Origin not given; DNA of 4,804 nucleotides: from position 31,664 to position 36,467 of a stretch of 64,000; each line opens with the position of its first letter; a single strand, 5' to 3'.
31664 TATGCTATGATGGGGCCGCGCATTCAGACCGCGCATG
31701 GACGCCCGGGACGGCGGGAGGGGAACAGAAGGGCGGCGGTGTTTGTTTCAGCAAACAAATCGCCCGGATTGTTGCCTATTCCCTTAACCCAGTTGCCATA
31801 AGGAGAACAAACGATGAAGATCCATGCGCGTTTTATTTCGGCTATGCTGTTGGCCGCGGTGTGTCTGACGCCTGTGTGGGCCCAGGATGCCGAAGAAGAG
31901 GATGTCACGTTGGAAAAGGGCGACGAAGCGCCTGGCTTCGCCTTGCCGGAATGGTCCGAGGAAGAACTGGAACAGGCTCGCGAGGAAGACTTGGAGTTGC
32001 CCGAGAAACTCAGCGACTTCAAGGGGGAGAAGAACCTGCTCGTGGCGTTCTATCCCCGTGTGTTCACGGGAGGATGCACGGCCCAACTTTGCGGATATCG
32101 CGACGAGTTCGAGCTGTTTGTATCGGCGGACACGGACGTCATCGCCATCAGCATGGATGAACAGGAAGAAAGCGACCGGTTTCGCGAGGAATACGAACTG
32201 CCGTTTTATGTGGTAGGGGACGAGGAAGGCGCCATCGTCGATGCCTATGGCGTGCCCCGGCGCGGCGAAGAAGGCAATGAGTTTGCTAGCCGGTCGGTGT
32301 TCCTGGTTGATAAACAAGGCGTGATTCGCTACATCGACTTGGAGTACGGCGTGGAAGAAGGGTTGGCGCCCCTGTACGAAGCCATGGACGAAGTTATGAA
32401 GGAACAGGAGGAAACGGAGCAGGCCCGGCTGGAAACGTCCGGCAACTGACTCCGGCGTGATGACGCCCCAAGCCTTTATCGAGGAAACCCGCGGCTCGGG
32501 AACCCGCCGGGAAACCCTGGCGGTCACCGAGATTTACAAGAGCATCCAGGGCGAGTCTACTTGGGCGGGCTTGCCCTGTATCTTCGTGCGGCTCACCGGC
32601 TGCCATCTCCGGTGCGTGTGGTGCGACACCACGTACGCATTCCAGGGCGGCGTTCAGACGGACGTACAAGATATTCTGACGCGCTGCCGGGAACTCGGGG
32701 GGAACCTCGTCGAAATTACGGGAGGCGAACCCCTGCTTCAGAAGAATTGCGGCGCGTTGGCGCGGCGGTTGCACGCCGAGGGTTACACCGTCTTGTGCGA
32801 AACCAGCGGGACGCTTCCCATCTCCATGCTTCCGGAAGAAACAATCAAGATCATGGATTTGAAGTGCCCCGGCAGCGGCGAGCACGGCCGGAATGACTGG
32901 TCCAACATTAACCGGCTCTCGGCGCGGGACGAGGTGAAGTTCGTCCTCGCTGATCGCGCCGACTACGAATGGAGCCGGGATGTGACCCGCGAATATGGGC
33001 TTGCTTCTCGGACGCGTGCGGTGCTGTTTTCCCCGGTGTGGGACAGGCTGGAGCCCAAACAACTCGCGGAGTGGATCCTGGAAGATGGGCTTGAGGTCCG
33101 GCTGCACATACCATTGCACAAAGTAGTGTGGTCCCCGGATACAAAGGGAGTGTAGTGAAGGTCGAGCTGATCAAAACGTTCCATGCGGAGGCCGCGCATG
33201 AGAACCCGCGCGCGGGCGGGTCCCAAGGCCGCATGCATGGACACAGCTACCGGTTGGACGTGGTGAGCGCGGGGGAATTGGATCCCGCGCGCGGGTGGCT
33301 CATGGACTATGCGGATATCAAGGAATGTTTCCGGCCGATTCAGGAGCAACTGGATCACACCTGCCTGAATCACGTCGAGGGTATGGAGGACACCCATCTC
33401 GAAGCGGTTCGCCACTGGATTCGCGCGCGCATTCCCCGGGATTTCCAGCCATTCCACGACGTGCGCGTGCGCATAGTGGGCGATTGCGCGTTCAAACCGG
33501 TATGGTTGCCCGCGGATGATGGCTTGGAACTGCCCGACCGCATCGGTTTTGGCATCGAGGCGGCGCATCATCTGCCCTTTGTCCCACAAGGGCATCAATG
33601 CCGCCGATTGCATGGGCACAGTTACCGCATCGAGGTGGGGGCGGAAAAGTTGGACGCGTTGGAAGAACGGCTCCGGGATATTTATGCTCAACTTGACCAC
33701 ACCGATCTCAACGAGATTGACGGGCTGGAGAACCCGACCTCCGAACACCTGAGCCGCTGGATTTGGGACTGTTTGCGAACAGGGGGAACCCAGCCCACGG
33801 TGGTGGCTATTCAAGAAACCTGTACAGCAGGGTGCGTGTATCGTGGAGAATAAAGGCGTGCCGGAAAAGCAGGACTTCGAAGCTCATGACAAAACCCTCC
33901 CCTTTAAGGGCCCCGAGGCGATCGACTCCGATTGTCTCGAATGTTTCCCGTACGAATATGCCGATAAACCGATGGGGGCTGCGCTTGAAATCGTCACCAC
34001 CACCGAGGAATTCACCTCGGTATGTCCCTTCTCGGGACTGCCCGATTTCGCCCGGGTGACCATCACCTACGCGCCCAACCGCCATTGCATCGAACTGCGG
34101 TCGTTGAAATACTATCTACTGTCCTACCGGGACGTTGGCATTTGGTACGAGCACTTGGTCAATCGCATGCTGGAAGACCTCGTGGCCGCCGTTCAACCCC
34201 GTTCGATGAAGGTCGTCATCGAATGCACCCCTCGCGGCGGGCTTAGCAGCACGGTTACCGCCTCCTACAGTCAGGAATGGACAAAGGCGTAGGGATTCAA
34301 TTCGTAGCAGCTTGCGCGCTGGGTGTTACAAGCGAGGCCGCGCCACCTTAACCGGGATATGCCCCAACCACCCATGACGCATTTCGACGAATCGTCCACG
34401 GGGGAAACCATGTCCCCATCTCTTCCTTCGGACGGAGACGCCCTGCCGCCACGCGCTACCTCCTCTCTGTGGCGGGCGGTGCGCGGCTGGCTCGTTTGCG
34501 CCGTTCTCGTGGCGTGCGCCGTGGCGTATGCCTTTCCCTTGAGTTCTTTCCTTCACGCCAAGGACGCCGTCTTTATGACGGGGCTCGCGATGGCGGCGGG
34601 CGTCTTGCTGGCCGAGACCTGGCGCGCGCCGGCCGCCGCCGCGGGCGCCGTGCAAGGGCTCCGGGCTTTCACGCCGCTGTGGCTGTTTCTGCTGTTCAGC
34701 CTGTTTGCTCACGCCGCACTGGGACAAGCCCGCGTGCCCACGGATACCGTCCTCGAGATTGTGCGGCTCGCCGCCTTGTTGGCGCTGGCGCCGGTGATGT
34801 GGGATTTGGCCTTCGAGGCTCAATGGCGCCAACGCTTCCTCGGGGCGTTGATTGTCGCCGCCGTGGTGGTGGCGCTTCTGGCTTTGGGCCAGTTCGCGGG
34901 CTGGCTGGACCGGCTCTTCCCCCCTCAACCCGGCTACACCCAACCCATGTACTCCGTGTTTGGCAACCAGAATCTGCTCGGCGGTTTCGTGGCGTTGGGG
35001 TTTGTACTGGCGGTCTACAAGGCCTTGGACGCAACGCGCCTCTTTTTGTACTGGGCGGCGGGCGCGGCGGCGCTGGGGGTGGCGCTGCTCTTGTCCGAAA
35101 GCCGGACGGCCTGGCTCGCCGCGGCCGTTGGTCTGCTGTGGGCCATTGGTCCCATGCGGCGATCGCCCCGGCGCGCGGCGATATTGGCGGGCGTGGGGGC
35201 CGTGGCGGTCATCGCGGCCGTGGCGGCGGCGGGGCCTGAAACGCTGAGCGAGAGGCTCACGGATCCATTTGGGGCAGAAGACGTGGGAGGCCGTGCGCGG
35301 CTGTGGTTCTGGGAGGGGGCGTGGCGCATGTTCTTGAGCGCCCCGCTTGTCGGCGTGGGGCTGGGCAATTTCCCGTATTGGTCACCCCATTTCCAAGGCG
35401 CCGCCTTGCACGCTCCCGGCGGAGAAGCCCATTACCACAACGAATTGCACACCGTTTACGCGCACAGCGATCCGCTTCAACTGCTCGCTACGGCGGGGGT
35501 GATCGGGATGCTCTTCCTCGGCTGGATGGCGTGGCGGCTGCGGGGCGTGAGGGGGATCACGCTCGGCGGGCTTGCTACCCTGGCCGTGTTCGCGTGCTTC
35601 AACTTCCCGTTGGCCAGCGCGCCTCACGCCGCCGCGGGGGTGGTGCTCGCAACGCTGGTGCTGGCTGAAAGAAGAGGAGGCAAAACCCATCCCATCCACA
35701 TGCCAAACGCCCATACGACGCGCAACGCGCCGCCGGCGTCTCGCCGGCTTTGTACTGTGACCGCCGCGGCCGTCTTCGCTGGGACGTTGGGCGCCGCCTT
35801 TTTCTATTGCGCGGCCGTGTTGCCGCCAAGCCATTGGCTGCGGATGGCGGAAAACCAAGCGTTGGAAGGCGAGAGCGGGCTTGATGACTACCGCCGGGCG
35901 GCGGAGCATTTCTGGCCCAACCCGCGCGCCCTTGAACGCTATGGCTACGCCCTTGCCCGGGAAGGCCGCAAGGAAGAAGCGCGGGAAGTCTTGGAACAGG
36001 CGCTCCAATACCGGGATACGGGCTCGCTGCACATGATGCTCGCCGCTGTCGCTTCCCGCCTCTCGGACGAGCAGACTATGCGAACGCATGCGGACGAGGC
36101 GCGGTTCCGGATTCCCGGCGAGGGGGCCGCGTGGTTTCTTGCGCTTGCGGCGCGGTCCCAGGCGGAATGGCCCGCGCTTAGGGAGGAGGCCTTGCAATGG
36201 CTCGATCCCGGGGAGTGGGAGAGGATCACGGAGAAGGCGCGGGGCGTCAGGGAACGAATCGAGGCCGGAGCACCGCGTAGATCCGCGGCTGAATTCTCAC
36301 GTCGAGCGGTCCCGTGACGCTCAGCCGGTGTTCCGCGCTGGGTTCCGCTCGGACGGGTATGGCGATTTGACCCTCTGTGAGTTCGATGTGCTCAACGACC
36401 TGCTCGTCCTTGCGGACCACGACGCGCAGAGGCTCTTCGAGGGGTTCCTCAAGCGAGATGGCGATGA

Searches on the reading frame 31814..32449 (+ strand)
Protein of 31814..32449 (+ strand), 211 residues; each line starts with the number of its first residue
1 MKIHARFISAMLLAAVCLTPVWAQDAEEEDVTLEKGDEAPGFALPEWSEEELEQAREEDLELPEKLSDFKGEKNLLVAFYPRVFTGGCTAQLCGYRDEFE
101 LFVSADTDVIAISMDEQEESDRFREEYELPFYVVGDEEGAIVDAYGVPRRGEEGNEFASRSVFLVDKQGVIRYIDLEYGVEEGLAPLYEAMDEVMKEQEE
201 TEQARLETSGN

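Call 52: search_protein_families(library=pfam, proteins=[window:31814-32449:+], max_evalue=0.001)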
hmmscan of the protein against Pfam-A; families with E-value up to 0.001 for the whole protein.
window:31814-32449:+ (211 aa): 2 families
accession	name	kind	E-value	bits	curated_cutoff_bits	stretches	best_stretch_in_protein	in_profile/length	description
PF00578.27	AhpC-TSA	-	6.3e-27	94.4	26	1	36-174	2-124/124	AhpC/TSA family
PF08534.16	Redoxin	-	2.1e-20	73.4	26.6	1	64-180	21-137/148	Redoxin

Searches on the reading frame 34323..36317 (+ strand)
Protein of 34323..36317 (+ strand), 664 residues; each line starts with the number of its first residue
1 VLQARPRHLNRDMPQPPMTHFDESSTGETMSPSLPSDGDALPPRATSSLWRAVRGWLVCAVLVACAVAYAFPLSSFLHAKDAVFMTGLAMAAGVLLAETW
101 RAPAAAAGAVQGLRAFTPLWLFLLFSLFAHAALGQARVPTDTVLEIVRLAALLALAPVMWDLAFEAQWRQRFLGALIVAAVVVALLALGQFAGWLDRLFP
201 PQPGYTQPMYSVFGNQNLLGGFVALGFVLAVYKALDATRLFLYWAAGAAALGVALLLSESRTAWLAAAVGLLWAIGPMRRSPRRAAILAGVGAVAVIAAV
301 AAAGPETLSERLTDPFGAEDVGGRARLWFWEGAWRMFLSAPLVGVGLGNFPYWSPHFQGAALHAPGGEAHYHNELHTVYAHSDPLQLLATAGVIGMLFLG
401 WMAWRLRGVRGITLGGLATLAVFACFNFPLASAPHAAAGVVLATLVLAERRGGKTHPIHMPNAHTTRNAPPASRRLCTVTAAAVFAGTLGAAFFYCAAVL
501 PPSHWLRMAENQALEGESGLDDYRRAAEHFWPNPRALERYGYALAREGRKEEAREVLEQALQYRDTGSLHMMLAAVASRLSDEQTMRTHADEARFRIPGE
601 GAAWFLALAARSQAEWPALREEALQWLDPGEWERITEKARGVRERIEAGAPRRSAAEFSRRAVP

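Call 88: search_protein_families(library=pfam, proteins=[window:34323-36317:+], max_evalue=0.001)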
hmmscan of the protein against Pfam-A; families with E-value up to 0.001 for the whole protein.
window:34323-36317:+ (664 aa): 3 families
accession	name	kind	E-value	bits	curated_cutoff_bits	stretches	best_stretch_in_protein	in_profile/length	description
PF04932.20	Wzy_C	-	7.6e-17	61.9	31.7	1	247-399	2-148/149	O-Antigen ligase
PF13432.12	TPR_16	-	0.00013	22.8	32.7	1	520-561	17-58/65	Tetratricopeptide repeat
PF07719.23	TPR_2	-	0.00075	19.9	27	1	534-563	1-30/34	Tetratricopeptide repeat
